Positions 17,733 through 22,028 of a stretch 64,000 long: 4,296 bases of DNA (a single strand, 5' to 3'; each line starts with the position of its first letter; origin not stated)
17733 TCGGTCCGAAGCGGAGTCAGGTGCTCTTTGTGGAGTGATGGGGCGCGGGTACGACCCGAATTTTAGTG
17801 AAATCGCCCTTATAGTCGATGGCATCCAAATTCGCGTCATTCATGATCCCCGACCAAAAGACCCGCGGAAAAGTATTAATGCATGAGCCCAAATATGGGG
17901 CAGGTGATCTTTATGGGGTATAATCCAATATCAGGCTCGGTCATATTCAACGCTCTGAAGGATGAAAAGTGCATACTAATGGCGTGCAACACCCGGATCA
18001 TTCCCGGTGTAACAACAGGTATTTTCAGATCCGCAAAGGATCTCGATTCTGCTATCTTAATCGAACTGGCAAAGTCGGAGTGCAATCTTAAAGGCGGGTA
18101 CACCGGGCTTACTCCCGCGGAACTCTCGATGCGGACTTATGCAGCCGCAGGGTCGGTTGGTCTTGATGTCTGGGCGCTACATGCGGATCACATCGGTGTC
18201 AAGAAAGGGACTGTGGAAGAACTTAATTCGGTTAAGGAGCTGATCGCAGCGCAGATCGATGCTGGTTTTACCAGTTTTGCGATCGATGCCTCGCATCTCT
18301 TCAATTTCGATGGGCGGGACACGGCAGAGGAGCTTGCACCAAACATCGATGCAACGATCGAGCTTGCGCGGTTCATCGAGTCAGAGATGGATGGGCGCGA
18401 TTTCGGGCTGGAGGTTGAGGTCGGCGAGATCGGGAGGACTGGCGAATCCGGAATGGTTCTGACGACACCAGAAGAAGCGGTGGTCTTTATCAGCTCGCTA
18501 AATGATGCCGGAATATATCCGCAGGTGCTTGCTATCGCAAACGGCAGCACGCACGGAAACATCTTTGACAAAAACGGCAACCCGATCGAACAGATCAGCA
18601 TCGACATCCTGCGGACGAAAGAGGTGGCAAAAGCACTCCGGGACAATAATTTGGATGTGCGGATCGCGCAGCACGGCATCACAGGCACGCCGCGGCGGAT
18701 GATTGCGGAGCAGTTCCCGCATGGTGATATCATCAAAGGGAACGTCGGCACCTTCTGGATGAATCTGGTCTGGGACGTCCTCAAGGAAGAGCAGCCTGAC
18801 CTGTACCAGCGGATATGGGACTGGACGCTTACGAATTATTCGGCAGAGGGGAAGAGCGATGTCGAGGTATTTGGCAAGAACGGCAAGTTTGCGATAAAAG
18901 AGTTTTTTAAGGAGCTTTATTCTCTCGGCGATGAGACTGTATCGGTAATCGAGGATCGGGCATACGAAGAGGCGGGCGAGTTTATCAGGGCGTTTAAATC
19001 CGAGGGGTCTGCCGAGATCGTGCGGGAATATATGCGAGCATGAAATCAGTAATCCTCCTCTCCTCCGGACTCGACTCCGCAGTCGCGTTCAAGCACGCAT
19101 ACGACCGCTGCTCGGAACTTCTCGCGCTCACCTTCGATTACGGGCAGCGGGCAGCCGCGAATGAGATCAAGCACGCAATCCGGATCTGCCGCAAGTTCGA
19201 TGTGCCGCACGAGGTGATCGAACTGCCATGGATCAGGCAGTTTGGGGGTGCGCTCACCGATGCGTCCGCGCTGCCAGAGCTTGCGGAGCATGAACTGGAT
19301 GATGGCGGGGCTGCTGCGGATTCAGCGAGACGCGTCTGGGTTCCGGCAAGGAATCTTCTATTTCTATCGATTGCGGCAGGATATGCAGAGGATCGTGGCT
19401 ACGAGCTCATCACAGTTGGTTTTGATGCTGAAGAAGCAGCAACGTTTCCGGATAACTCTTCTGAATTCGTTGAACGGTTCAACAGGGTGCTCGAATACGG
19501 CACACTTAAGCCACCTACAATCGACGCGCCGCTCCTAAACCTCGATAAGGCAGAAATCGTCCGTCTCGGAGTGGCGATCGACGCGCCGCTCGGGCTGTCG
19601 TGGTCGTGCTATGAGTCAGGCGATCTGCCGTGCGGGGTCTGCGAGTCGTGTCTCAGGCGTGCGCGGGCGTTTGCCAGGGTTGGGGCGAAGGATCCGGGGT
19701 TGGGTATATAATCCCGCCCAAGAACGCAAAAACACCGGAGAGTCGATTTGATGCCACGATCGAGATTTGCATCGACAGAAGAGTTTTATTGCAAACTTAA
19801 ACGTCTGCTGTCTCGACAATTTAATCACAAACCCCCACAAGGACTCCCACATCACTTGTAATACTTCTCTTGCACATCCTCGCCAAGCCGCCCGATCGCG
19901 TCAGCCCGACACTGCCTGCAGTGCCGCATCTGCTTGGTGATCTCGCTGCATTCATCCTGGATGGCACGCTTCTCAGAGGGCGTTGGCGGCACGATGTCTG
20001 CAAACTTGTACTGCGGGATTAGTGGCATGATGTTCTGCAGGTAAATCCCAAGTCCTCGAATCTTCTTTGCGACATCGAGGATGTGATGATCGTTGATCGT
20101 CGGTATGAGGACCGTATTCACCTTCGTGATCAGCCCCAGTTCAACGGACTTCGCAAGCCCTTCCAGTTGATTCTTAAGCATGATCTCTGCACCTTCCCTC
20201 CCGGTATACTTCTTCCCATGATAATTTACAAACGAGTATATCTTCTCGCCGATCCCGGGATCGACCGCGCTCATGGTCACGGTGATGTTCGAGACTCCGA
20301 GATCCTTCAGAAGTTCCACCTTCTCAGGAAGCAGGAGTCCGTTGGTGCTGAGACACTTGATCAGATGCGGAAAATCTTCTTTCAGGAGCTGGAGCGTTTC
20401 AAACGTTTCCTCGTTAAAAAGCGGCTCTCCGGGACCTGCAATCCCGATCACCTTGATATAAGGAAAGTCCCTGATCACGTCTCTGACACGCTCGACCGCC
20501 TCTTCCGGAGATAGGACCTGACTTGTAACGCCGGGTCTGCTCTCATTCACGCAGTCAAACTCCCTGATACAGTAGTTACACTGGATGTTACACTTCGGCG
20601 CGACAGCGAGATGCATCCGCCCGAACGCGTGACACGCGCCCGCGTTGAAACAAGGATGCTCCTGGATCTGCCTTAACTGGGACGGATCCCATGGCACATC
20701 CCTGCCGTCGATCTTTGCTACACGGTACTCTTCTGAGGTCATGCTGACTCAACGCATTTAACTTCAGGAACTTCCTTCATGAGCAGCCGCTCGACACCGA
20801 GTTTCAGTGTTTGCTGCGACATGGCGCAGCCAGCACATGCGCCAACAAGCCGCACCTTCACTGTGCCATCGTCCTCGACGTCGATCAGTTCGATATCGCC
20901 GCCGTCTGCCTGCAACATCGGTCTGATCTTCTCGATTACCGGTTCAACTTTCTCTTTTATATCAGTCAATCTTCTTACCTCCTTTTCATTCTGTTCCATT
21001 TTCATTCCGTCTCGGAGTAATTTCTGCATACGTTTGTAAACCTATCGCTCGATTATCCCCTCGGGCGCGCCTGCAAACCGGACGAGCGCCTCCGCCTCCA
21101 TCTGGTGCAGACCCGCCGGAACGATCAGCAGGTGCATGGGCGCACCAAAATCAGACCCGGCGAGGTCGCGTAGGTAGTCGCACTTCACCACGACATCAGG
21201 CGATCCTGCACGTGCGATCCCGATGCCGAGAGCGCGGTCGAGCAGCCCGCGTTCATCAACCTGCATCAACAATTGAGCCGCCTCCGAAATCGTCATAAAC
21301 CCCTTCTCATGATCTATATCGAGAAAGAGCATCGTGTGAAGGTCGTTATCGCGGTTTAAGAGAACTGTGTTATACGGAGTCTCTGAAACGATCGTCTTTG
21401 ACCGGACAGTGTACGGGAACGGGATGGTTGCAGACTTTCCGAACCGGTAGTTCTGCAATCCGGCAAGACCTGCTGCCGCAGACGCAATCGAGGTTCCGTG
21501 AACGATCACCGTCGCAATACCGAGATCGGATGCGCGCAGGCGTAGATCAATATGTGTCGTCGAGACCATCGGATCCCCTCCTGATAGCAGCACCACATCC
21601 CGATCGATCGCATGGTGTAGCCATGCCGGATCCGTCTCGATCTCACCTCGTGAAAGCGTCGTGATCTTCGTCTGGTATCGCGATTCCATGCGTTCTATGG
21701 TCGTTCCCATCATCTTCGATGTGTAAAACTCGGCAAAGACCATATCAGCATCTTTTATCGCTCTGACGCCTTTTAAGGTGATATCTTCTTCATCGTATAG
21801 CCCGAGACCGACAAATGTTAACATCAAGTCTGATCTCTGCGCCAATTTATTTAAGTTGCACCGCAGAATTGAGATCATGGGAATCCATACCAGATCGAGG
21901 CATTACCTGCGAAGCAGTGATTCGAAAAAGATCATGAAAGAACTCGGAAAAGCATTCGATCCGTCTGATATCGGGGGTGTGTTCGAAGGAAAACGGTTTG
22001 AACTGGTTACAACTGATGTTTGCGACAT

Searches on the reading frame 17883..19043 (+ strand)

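Call 59: search_protein_families(library=pfam, proteins=[window:17883-19043:+], max_evalue=0.00001)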
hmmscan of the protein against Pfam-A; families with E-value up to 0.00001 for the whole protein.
window:17883-19043:+ (386 aa): 2 families
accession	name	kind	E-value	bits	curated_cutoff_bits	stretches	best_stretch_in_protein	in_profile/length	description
PF01116.26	F_bP_aldolase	-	3.5e-26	92.8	25.5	1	21-343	6-266/277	Fructose-bisphosphate aldolase class-II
PF08013.17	GatZ_KbaZ-like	-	9.9e-10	38.1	26.7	1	29-148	14-137/420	D-tagatose-1,6-bisphosphate aldolase subunit GatZ/KbaZ-like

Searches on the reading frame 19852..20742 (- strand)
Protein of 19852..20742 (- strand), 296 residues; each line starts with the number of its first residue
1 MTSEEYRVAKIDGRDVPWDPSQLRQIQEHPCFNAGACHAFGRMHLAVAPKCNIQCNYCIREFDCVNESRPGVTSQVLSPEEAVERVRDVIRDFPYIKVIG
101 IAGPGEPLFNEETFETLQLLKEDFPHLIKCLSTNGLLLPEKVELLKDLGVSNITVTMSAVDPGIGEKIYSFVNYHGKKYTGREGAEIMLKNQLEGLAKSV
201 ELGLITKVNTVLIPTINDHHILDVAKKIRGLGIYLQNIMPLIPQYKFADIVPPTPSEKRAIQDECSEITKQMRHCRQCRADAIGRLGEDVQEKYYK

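Call 58: search_protein_families(library=pfam, proteins=[window:19852-20742:-], max_evalue=0.00001)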
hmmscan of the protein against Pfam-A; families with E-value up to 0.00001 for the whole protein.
window:19852-20742:- (296 aa): 1 family
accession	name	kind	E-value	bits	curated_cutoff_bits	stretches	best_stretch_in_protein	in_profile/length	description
PF04055.27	Radical_SAM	-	2.6e-19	70.5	29.5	1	48-227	4-165/166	Radical SAM superfamily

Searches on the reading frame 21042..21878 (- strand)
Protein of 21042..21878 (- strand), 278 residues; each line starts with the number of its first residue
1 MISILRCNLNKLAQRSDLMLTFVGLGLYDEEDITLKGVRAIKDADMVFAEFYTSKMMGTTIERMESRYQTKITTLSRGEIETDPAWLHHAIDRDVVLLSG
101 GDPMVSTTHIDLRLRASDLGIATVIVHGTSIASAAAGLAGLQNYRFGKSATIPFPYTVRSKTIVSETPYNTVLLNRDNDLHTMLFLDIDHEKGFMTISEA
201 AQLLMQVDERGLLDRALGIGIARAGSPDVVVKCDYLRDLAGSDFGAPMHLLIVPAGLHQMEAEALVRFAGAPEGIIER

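Call 58: search_protein_families(library=pfam, proteins=[window:21042-21878:-], max_evalue=0.00001)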
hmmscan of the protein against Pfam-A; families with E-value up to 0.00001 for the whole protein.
window:21042-21878:- (278 aa): 1 family
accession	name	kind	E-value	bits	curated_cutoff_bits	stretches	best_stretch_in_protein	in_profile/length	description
PF00590.25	TP_methylase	-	2.3e-22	80.4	27.8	1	19-210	1-184/212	Tetrapyrrole (Corrin/Porphyrin) Methylases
